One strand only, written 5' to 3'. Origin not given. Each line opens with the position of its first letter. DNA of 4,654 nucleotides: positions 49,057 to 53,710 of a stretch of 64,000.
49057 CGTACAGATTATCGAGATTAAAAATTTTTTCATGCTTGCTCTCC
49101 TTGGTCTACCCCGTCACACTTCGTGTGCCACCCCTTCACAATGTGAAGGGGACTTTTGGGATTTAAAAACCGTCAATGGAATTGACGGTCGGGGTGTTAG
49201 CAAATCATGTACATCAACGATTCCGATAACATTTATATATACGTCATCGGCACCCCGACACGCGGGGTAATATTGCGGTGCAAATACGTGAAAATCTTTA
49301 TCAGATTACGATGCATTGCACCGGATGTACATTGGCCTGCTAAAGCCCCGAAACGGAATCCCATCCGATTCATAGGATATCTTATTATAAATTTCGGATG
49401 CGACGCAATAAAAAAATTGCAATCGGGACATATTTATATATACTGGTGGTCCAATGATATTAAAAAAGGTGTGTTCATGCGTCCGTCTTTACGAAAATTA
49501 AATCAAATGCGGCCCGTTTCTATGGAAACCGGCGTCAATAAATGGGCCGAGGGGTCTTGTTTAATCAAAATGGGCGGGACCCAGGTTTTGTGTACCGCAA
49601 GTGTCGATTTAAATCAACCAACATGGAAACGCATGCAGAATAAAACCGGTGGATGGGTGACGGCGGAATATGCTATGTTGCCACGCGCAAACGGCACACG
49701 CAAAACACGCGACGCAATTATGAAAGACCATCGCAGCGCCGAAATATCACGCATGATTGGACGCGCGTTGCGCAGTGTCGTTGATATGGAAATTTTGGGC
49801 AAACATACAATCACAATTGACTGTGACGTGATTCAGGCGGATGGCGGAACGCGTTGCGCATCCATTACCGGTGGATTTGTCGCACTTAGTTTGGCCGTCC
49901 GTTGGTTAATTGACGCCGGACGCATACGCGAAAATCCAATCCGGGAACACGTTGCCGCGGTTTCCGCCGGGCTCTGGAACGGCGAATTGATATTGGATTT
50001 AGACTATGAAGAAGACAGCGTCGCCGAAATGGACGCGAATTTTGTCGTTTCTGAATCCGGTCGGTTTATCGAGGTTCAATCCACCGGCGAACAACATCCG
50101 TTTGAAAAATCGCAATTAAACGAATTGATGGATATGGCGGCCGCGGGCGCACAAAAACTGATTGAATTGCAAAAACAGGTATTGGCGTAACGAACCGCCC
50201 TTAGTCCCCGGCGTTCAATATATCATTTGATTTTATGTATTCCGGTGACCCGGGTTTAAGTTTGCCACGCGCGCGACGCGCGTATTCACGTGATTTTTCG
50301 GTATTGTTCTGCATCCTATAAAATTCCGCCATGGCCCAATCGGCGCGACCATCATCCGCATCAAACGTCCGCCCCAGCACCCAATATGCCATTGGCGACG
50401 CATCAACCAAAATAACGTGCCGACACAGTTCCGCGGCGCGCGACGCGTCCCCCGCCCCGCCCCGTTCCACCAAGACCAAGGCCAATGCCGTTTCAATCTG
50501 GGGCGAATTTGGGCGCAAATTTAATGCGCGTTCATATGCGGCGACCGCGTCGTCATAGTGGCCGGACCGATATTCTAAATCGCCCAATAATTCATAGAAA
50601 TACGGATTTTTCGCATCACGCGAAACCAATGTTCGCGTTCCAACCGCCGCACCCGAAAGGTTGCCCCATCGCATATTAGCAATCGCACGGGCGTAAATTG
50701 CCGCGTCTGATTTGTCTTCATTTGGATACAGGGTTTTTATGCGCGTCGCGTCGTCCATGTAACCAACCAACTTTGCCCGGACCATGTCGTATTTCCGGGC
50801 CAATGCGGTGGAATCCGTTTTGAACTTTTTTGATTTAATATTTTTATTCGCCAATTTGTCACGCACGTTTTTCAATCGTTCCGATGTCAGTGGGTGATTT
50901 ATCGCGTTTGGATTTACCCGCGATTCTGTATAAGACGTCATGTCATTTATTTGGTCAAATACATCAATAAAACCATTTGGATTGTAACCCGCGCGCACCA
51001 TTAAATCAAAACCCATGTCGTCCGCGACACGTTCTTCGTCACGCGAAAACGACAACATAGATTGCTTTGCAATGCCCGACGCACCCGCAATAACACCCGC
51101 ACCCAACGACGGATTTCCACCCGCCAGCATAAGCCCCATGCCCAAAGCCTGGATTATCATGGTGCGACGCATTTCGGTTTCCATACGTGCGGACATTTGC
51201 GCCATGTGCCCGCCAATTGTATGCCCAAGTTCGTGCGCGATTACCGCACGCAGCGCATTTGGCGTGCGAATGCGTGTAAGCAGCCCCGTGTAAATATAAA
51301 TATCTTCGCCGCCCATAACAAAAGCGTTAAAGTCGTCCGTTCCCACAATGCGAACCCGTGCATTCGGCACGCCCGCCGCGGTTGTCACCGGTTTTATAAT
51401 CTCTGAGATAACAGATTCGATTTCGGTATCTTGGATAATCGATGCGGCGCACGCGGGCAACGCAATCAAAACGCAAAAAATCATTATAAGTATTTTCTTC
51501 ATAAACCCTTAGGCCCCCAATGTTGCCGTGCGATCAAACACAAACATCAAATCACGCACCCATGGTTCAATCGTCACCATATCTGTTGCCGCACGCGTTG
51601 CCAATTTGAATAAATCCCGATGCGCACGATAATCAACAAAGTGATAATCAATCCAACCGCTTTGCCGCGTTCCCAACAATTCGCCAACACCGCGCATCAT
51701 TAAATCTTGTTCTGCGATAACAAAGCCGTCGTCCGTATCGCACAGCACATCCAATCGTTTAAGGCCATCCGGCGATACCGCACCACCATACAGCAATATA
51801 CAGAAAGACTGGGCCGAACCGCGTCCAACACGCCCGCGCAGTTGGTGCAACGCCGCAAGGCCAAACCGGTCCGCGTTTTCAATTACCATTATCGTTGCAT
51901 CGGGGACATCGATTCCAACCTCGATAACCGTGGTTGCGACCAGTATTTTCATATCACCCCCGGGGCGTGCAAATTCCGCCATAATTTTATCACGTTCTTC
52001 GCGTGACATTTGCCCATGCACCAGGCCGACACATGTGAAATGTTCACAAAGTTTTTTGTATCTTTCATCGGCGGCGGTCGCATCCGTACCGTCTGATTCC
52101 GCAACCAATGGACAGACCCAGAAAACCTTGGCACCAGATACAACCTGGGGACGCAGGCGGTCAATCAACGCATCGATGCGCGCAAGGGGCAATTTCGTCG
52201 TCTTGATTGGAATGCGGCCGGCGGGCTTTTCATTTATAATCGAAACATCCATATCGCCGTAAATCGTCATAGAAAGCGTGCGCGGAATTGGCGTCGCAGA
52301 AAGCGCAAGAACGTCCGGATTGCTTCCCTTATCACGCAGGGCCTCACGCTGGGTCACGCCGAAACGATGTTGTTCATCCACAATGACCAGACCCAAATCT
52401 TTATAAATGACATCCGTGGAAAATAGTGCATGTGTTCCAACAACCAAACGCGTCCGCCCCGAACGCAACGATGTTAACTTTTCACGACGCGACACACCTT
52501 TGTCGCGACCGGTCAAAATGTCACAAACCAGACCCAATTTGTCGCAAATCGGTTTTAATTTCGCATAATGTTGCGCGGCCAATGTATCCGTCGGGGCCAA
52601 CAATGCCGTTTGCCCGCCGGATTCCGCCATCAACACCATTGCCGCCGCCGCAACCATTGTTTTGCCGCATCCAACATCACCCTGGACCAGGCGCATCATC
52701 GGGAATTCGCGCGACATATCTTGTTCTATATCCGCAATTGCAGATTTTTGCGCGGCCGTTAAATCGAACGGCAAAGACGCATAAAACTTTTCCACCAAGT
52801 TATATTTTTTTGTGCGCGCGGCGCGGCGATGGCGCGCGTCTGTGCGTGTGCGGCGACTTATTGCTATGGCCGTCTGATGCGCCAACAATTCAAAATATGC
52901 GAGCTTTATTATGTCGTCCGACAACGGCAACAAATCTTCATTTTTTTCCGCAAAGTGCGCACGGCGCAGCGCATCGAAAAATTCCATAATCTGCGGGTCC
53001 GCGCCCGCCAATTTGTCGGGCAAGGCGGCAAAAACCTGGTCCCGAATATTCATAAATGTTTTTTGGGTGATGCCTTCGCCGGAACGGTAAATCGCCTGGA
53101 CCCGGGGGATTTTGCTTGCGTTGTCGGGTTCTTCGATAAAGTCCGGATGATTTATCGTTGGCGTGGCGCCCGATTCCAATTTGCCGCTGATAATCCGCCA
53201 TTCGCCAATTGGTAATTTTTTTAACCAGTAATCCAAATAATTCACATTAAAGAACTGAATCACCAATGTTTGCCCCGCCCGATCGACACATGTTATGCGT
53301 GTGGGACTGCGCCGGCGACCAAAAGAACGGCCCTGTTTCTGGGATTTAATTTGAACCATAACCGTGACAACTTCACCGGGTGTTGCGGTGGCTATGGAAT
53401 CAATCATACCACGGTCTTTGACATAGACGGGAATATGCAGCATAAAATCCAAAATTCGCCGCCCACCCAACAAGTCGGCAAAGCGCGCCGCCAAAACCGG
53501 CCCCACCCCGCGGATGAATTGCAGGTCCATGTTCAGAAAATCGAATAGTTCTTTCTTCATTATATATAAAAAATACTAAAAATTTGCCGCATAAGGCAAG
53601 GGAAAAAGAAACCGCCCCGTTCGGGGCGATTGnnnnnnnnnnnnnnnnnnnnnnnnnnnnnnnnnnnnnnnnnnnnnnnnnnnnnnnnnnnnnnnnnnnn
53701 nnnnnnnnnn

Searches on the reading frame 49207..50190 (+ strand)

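Call 48: search_protein_families(library=pfam, proteins=[window:49207-50190:+], max_evalue=0.0001)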
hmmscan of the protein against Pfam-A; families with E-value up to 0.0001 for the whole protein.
window:49207-50190:+ (327 aa): 2 families
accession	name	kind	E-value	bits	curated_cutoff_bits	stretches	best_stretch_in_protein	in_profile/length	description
PF01138.27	RNase_PH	-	2e-28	99.8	25.5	1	100-230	1-127/130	3' exoribonuclease family, domain 1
PF03725.20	RNase_PH_C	-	2.8e-13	50.1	20.8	1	249-313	3-66/67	3' exoribonuclease family, domain 2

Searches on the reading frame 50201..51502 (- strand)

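Call 48: search_protein_families(library=pfam, proteins=[window:50201-51502:-], max_evalue=0.0001)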
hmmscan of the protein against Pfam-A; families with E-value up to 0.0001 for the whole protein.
window:50201-51502:- (433 aa): 11 families
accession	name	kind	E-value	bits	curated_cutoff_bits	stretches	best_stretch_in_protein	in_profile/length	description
PF01435.24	Peptidase_M48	-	6.7e-27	95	20.3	1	26-215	5-184/186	Peptidase family M48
PF23914.1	TPR_CcmH_CycH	-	4e-10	40.2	42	1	284-404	34-154/158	Cytochrome c-type biogenesis protein H TPR domain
PF13428.12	TPR_14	-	9.1e-09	35.6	23.5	1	304-341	5-42/44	Tetratricopeptide repeat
PF07719.23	TPR_2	-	2.7e-08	33.8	27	1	301-332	2-33/34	Tetratricopeptide repeat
PF13414.12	TPR_11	-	3.6e-08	33.4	26.8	1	307-346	1-40/42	TPR repeat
PF13432.12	TPR_16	-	5.7e-06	27.1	32.7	1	306-361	3-55/65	Tetratricopeptide repeat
PF14559.12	TPR_19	-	2.4e-05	25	25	0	313-355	4-46/68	Tetratricopeptide repeat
PF13429.12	TPR_15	-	2.7e-05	24.2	26.2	0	298-349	144-195/280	Tetratricopeptide repeat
PF13424.12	TPR_12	-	6e-05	23.6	30.1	0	303-330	48-75/77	Tetratricopeptide repeat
PF13181.12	TPR_8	-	8.8e-05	22.8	25.7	0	302-332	3-33/34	Tetratricopeptide repeat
PF00515.34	TPR_1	-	9.2e-05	22.5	27.8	0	305-332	6-33/34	Tetratricopeptide repeat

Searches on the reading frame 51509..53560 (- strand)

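Call 48: search_protein_families(library=pfam, proteins=[window:51509-53560:-], max_evalue=0.0001)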
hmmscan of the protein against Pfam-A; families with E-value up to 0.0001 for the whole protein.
window:51509-53560:- (683 aa): 6 families
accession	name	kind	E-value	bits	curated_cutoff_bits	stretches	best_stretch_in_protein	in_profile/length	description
PF00270.35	DEAD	-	7.1e-23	81.6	26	1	268-429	1-164/167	DEAD/DEAH box helicase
PF00271.37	Helicase_C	-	1.1e-20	74.4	23.5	1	465-580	6-108/110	Helicase conserved C-terminal domain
PF04851.21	ResIII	-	2.5e-12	47.4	22.5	1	266-424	3-162/164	Type III restriction enzyme, res subunit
PF22590.2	Cas3-like_C_2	-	6.6e-07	30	27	1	496-581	14-104/106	CRISPR-associated nuclease/helicase Cas3, C-terminal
PF19833.4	RecG_dom3_C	-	1.2e-06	28.9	26.8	1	609-666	1-59/87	ATP-dependent DNA helicase RecG, domain 3, C-terminal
PF17191.10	RecG_wedge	-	7.1e-06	26.1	23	1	12-174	1-156/162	RecG wedge domain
